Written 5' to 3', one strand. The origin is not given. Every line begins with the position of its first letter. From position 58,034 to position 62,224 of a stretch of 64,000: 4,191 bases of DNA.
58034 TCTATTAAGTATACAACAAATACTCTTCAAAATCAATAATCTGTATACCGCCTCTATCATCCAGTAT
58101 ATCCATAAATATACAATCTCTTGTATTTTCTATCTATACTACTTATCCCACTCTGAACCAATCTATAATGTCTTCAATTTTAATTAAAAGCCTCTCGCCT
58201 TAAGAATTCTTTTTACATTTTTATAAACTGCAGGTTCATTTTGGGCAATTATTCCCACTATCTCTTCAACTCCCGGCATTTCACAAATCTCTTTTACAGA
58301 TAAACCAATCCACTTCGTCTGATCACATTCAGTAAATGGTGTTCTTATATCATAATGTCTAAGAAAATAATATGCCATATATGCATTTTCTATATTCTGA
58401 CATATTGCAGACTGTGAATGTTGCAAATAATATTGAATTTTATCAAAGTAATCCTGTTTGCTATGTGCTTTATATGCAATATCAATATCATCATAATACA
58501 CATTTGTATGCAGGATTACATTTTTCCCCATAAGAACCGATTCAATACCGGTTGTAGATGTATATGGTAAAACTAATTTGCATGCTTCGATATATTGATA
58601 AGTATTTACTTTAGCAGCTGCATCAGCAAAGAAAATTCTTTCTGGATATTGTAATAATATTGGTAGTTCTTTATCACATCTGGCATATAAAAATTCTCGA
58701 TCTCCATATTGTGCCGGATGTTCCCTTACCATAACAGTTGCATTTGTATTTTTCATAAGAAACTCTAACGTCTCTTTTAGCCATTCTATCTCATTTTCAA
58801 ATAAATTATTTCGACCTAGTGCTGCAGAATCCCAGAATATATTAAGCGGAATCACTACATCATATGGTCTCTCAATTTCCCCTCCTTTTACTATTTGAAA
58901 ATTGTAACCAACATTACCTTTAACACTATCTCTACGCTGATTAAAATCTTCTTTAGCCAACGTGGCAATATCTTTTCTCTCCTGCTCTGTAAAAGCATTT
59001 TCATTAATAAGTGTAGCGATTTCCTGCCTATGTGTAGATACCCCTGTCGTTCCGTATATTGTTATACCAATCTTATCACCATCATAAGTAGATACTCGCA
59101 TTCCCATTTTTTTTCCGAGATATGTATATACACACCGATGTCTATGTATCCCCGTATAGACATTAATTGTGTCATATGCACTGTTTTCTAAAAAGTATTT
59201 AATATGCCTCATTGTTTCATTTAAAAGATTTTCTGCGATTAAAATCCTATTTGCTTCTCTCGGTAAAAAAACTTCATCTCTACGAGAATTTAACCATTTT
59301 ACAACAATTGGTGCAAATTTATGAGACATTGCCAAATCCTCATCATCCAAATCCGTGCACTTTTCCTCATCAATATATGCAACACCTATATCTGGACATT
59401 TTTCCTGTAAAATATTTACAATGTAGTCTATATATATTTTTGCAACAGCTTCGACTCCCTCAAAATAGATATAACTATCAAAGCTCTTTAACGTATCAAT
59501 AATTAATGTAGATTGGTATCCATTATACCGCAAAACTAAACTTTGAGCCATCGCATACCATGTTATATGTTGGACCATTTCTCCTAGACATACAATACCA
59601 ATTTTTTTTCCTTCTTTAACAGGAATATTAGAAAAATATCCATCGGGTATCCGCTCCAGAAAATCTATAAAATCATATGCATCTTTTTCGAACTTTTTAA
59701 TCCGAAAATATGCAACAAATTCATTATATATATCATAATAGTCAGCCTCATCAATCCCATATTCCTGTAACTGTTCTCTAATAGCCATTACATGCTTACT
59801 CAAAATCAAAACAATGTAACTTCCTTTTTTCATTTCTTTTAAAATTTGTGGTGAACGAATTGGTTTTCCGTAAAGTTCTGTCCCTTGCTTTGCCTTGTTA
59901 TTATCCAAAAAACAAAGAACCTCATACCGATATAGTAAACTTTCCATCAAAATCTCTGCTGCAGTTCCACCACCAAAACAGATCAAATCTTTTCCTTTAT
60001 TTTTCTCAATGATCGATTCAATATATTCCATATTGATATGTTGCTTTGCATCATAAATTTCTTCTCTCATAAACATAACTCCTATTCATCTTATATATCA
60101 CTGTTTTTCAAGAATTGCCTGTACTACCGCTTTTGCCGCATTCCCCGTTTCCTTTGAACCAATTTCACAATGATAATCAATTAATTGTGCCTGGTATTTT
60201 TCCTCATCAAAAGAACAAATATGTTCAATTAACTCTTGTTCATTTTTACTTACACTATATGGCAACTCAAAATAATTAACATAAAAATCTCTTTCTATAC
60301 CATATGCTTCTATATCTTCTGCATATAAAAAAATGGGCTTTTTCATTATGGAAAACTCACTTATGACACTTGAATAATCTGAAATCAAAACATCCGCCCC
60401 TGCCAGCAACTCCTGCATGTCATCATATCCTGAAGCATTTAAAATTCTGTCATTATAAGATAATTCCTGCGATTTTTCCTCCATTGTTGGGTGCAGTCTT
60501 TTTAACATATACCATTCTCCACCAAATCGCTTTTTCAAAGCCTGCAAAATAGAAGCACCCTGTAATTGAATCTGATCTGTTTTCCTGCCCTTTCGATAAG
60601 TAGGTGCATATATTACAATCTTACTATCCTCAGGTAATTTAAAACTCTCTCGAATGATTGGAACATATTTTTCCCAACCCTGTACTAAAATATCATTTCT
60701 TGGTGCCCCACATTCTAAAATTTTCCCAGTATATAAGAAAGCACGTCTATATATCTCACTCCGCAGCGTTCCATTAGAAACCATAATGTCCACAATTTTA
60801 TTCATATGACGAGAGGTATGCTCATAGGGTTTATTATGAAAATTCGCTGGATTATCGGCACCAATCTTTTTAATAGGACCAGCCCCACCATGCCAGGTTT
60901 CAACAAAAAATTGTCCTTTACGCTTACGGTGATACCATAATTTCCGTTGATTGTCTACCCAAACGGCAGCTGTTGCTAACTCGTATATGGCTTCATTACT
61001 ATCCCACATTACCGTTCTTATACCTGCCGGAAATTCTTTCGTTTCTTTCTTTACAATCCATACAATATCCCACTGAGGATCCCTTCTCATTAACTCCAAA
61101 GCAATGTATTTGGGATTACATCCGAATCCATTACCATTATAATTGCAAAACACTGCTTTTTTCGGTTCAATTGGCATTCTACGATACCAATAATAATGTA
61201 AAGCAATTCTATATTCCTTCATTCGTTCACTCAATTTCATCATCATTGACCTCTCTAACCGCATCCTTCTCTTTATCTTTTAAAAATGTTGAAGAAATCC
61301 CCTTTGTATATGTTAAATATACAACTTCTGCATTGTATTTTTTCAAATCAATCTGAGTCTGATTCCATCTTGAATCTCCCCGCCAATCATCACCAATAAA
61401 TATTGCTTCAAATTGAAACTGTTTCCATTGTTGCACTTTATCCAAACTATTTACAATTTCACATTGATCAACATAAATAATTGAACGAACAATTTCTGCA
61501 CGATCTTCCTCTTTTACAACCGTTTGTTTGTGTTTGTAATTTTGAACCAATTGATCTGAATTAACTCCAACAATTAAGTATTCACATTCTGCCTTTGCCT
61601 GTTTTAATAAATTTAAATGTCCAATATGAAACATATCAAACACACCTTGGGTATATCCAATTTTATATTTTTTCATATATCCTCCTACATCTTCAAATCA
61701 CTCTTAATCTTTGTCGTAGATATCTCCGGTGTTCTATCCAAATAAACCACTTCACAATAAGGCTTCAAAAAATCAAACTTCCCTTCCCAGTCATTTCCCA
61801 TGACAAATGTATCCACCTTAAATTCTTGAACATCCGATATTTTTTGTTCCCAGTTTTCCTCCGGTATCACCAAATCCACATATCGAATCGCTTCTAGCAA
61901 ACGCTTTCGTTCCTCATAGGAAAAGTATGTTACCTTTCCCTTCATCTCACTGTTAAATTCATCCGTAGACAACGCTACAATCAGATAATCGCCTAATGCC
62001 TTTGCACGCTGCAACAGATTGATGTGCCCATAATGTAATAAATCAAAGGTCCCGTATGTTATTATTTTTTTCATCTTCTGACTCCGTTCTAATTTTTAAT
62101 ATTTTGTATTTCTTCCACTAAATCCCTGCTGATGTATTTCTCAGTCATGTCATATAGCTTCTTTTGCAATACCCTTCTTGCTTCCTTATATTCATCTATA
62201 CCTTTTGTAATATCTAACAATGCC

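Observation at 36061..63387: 27-kb pseudaminic-acid island interleaved with three acyl-carrier modules and a teichoic-type glycerophosphate module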

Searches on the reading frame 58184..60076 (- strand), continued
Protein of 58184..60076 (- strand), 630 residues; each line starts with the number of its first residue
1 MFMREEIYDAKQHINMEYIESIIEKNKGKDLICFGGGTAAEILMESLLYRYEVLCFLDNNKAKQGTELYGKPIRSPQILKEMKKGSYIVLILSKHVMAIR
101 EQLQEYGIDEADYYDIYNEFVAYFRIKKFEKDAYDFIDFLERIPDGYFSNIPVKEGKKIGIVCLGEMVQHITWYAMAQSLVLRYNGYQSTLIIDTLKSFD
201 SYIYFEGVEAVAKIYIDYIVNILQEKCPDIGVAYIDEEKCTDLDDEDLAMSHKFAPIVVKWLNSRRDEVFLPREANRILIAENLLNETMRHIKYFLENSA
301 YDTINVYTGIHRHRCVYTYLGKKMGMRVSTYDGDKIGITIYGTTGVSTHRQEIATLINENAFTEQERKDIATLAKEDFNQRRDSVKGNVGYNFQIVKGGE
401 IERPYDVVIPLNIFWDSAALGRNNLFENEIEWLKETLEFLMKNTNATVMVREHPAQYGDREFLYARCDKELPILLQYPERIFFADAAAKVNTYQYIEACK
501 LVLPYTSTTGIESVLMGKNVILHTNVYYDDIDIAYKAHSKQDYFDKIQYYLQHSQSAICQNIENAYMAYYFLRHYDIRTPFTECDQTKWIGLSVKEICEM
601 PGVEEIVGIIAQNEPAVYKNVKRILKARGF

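Call 61: fold_search(model_id=the predicted structure, library=pdb)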
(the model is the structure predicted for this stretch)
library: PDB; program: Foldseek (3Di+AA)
matches with E <= 10: 1420; with E <= 0.001: 105
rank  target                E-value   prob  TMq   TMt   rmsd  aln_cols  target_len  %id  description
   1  8fux_B                1.1e-07  1.00  0.28  0.50   9.2       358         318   14  KpsC D160C ternary complex (released 2023-03-08)
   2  8fuw                  3.7e-07  1.00  0.27  0.49   8.2       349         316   15  KpsC D160N Kdo adduct (released 2023-03-08)
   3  6mgc                  5.6e-07  1.00  0.28  0.50   7.9       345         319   14  Escherichia coli KpsC, N-terminal domain (released 2019-03-27)
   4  6mgd_A                2.1e-06  1.00  0.28  0.52   7.9       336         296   12  Thermosulfurimonas dismutans KpsC, beta Kdo 2,7 transferase (released 2019-03-27)
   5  8csb_B                2.1e-06  1.00  0.29  0.42  11.8       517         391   13  WbbB D232N in complex with CMP-beta-Kdo (released 2022-11-09)
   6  3uyl_A                3.1e-06  1.00  0.20  0.29  16.1       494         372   11  Spinosyn Rhamnosyltransferase SpnG complexed with thymidine diphosphate (released 2012-02-15)
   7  8csf_B                4.7e-06  1.00  0.28  0.39  12.6       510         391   13  WbbB D232C-Kdo adduct + alpha-Rha(1,3)GlcNAc ternary complex (released 2022-11-09)
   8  6mgb                  5.6e-06  1.00  0.30  0.52   7.6       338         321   12  Thermosulfurimonas dismutans KpsC, beta Kdo 2,4 transferase (released 2019-03-27)
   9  5fa0_B                6.5e-06  1.00  0.27  0.39  12.4       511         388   14  The structure of the beta-3-deoxy-D-manno-oct-2-ulosonic acid transferase domain from WbbB (released 2016-05-18)
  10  8fux_A                7.3e-06  1.00  0.30  0.53   7.7       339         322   15  KpsC D160C ternary complex (released 2023-03-08)
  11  3dzc_A                7.3e-06  1.00  0.19  0.30  14.6       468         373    9  2.35 Angstrom resolution structure of WecB (VC0917), a UDP-N-acetylglucosamine 2-epimerase from Vibrio cholerae. (released 2008-08-12)
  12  6mgd_B                7.7e-06  1.00  0.29  0.55   7.2       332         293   13  Thermosulfurimonas dismutans KpsC, beta Kdo 2,7 transferase (released 2019-03-27)
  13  6lfz_B                1.0e-05  1.00  0.21  0.27  15.8       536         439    8  Crystal structure of SbCGTb in complex with UDPG (released 2020-11-18)
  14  8qoy                  1.1e-05  1.00  0.21  0.15  19.9       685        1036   11  Capsular polysaccharide synthesis multienzyme of Actinobacillus Pleuropneumoniae serotype 3 (released 2024-07-03)
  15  1f6d_B                1.8e-05  1.00  0.20  0.30  14.1       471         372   10  THE STRUCTURE OF UDP-N-ACETYLGLUCOSAMINE 2-EPIMERASE FROM E. COLI. (released 2000-12-13)
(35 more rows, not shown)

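Call 66: find_encoding_contigs(protein=P0273, flank=10000, max_places=1)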
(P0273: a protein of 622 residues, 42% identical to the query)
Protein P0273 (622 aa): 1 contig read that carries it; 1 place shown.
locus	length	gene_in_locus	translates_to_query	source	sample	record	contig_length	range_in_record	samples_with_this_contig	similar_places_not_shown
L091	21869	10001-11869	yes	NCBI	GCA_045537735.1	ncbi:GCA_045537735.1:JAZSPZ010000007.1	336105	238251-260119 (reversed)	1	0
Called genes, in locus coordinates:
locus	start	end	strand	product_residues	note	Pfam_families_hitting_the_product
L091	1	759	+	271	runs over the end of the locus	PF00669:Flagellin_N, PF00700:Flagellin_C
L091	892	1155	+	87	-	PF26154:DUF8042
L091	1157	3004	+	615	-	PF01973:MptE-like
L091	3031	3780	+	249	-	PF02348:CTP_transf_3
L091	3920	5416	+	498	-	PF03102:NeuB, PF07883:Cupin_2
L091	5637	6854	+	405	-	PF04464:Glyphos_transf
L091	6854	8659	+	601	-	PF22674:C2185-like_N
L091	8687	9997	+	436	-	PF08484:Methyltransf_14 (weak), PF22674:C2185-like_N (weak), PF04991:LicD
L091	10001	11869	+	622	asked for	PF22674:C2185-like_N (weak), PF05159:Capsule_synth (weak)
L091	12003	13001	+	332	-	PF00106:adh_short (weak), PF01073:3Beta_HSD, PF01370:Epimerase, PF02719:Polysacc_synt_2, PF04321:RmlD_sub_bind (weak), PF05368:NmrA, PF13460:NAD_binding_10 (weak), PF16363:GDP_Man_Dehyd, +1 more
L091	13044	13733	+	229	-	PF02348:CTP_transf_3, PF12804:NTP_transf_3 (faint)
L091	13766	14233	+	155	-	PF19315:MC_hydratase, PF01575:MaoC_dehydratas, PF13452:FAS1_DH_region (weak)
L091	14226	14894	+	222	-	PF17836:PglD_N (weak), PF25087:GMPPB_C, PF25084:LbH_EIF2B, PF00132:Hexapep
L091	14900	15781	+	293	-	PF03328:HpcH_HpaI, PF15617:C-C_Bond_Lyase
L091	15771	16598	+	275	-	PF03328:HpcH_HpaI, PF15617:C-C_Bond_Lyase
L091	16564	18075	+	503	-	PF01039:Carboxyl_trans, PF03255:ACCA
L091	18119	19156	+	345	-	-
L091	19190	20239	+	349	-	PF03102:NeuB, PF08666:SAF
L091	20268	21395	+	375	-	PF01041:DegT_DnrJ_EryC1, PF01053:Cys_Met_Meta_PP, PF00155:Aminotran_1_2, PF00266:Aminotran_5 (weak), PF01212:Beta_elim_lyase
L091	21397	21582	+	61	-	-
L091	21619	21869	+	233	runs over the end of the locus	PF13649:Methyltransf_25 (faint)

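Call 67: find_encoding_contigs(protein=P0268, flank=10000, max_places=1)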
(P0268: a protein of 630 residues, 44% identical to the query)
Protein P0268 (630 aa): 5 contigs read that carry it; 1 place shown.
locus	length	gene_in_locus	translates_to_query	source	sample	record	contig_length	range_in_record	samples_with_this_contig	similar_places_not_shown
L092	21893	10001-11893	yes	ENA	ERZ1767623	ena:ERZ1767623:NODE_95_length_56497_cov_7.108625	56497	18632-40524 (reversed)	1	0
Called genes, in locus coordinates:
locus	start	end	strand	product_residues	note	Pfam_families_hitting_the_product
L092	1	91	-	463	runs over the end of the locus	-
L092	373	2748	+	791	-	PF06165:GH94_b-supersand, PF17167:Glyco_hydro_94, PF06202:GDE_C (faint)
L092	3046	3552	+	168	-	PF02452:PemK_toxin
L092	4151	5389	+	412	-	PF00464:SHMT, PF00155:Aminotran_1_2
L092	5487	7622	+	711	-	PF13306:LRR_5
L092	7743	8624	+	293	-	PF02645:DegV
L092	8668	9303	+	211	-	PF02589:LUD_dom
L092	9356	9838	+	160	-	PF03073:TspO_MBR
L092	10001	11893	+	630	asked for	PF22674:C2185-like_N (weak), PF05159:Capsule_synth (weak)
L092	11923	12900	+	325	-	PF00106:adh_short, PF01073:3Beta_HSD, PF01370:Epimerase, PF02719:Polysacc_synt_2, PF04321:RmlD_sub_bind, PF05368:NmrA, PF07993:NAD_binding_4, PF13460:NAD_binding_10, +1 more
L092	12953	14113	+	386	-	PF00155:Aminotran_1_2 (faint), PF01041:DegT_DnrJ_EryC1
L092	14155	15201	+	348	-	PF00571:CBS (faint), PF00483:NTP_transferase, PF12804:NTP_transf_3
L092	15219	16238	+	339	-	PF03102:NeuB, PF08666:SAF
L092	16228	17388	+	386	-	PF02350:Epimerase_2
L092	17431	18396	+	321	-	PF01118:Semialdhyde_dh (weak), PF01408:GFO_IDH_MocA, PF03446:NAD_binding_2 (weak), PF03807:F420_oxidored (weak)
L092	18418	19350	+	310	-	PF01408:GFO_IDH_MocA, PF02894:GFO_IDH_MocA_C (faint)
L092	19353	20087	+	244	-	PF02348:CTP_transf_3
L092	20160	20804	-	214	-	PF00132:Hexapep (faint), PF17836:PglD_N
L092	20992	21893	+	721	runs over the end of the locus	PF01751:Toprim, PF01131:Topoisom_bac, PF13342:Toprim_Crpt (weak)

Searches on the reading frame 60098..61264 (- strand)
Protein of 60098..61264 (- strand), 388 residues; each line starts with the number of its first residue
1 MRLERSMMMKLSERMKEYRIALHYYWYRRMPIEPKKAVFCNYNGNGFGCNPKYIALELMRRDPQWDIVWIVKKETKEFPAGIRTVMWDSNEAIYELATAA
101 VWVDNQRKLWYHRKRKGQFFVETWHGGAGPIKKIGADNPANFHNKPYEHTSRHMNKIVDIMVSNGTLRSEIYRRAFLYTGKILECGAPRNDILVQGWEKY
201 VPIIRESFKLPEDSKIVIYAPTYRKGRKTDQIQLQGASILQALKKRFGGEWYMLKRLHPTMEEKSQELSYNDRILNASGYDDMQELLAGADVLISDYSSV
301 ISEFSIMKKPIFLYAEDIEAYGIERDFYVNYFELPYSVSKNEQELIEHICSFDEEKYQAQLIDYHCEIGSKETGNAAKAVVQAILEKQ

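Call 6: search_protein_families(library=pfam, proteins=[window:60098-61264:-], max_evalue=0.01)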
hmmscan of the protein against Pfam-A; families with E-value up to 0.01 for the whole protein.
window:60098-61264:- (388 aa): 1 family
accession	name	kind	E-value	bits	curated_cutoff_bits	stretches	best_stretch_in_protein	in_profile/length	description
PF04464.20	Glyphos_transf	-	5.6e-75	253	22.1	1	25-385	4-366/367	CDP-Glycerol:Poly(glycerophosphate) glycerophosphotransferase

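Call 52: search_protein_families(library=ncbifam, proteins=[window:60098-61264:-], max_evalue=0.00001)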
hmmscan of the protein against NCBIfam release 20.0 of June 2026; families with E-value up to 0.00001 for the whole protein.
window:60098-61264:- (388 aa): 3 families
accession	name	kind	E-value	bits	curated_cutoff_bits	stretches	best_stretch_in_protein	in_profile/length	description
NF041712.1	techglyph_taseTarF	equivalog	1.7e-46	159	550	1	36-385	28-387/388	teichoic acid glycerol-phosphate transferase TarF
NF041711.1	TagprimaseTarB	equivalog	1.4e-23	83.8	500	1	92-365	85-341/362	teichoic acid glycerol-phosphate primase TarB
NF041713.1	Tar_polymTarL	equivalog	1.6e-23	83.2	1000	1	45-363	221-541/562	teichoic acid ribitol-phosphate polymerase TarL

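Call 92: find_related_loci(query=window:60098-61264:-, collection=metagenome_contigs, flank=10000)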
Query window:60098-61264:- (388 aa) in metagenome_contigs; peptide patterns used: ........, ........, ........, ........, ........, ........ (x = any residue, [..] = any of these).
38 stretches matched a pattern; 2 encode a relative of the query (tblastn E <= 1e-3); 2 distinct loci.
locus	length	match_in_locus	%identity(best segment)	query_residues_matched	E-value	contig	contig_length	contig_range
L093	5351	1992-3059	40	36-387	7e-82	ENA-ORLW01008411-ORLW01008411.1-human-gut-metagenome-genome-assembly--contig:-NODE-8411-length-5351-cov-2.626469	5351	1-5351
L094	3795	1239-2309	34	30-386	2e-55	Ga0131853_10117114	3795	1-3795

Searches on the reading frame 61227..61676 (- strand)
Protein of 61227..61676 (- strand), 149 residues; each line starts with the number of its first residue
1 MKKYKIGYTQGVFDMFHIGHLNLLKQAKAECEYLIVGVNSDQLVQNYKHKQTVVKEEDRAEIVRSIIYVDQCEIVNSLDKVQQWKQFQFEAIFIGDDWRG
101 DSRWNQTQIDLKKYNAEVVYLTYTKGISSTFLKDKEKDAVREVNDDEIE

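Call 6: search_protein_families(library=pfam, proteins=[window:61227-61676:-], max_evalue=0.01)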
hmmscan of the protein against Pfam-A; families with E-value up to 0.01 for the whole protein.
window:61227-61676:- (149 aa): 2 families
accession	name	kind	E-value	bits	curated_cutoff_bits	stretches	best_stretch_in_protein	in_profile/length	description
PF01467.32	CTP_transf_like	-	1.7e-19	70.8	21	1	9-131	2-129/133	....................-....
PF06574.18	FAD_syn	-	0.0026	18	27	0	9-32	11-34/158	FAD synthetase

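Call 52: search_protein_families(library=ncbifam, proteins=[window:61227-61676:-], max_evalue=0.00001)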
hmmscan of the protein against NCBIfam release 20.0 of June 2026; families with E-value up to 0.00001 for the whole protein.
window:61227-61676:- (149 aa): 10 families
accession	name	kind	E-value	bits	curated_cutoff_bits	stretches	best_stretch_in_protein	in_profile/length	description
TIGR02199.1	rfaE_dom_II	equivalog_domain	1.1e-21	77.2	181.5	1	3-134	10-140/144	D-glycero-beta-D-manno-heptose 1-phosphate adenylyltransferase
TIGR01518.1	g3p_cytidyltrns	equivalog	3.1e-21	75.8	165.4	1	9-134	3-123/125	glycerol-3-phosphate cytidylyltransferase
TIGR00125.1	cyt_tran_rel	domain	4.5e-19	68.4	27.7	1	6-70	1-63/65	adenylyltransferase/cytidyltransferase family protein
NF008454.0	PRK11316.1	equivalog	1.1e-11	44.1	521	1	4-130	340-465/475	bifunctional D-glycero-beta-D-manno-heptose-7-phosphate kinase/D-glycero-beta-D-manno-heptose 1-phosphate adenylyltransferase HldE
NF001985.0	PRK00777.1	subfamily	3.3e-11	43.5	104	1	11-140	11-149/157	pantetheine-phosphate adenylyltransferase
NF045965.1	RibF_rel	equivalog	7e-10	38.8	200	1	11-134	19-163/279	FAD synthase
NF041124.1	CoaD_Thcocales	equivalog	2.2e-07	30.9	290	1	1-67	1-67/156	phosphopantetheine adenylyltransferase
NF005518.0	PRK07143.1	equivalog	4.1e-07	29.7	232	1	4-134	15-159/281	hypothetical protein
NF004162.0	PRK05627.1-5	equivalog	1.7e-06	27.7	241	1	10-89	19-100/304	bifunctional riboflavin kinase/FAD synthetase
TIGR01510.1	coaD_prev_kdtB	equivalog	6.8e-06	26.2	103.3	1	10-69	5-58/155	pantetheine-phosphate adenylyltransferase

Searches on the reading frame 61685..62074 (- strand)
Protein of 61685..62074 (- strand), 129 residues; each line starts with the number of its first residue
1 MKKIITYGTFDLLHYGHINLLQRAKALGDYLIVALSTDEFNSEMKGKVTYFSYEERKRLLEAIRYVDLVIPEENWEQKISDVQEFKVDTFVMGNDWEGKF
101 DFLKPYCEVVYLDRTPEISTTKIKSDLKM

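Call 6: search_protein_families(library=pfam, proteins=[window:61685-62074:-], max_evalue=0.01)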
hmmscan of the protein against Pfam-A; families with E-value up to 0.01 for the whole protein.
window:61685-62074:- (129 aa): 2 families
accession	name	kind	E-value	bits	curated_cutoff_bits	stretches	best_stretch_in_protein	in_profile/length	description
PF01467.32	CTP_transf_like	-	3.9e-24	85.8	21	1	5-124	1-131/133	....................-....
PF06574.18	FAD_syn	-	0.0011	19.2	27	1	3-29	8-34/158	FAD synthetase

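Call 52: search_protein_families(library=ncbifam, proteins=[window:61685-62074:-], max_evalue=0.00001)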
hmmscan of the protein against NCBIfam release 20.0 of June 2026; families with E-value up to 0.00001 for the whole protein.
window:61685-62074:- (129 aa): 9 families
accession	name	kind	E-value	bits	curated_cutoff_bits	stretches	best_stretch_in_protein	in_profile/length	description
TIGR01518.1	g3p_cytidyltrns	equivalog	1.6e-59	199.5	165.4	1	4-127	1-125/125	glycerol-3-phosphate cytidylyltransferase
TIGR00125.1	cyt_tran_rel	domain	2e-22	79.1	27.7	1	4-68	2-64/65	adenylyltransferase/cytidyltransferase family protein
TIGR02199.1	rfaE_dom_II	equivalog_domain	4.8e-19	68.6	181.5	1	4-99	14-109/144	D-glycero-beta-D-manno-heptose 1-phosphate adenylyltransferase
NF008454.0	PRK11316.1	equivalog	2.2e-15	56.3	521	1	4-122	343-466/475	bifunctional D-glycero-beta-D-manno-heptose-7-phosphate kinase/D-glycero-beta-D-manno-heptose 1-phosphate adenylyltransferase HldE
NF001985.0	PRK00777.1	subfamily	7.6e-13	48.8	104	1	1-63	4-65/157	pantetheine-phosphate adenylyltransferase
NF002250.0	PRK01170.1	subfamily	1.9e-09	37.5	489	1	4-62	3-59/322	bifunctional pantetheine-phosphate adenylyltransferase/NTP phosphatase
TIGR01510.1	coaD_prev_kdtB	equivalog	2.3e-07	30.9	103.3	1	6-63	4-55/155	pantetheine-phosphate adenylyltransferase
NF041124.1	CoaD_Thcocales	equivalog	3.2e-07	30.4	290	1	2-60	5-63/156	phosphopantetheine adenylyltransferase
NF045965.1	RibF_rel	equivalog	1.9e-06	27.5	200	1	2-96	13-121/279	FAD synthase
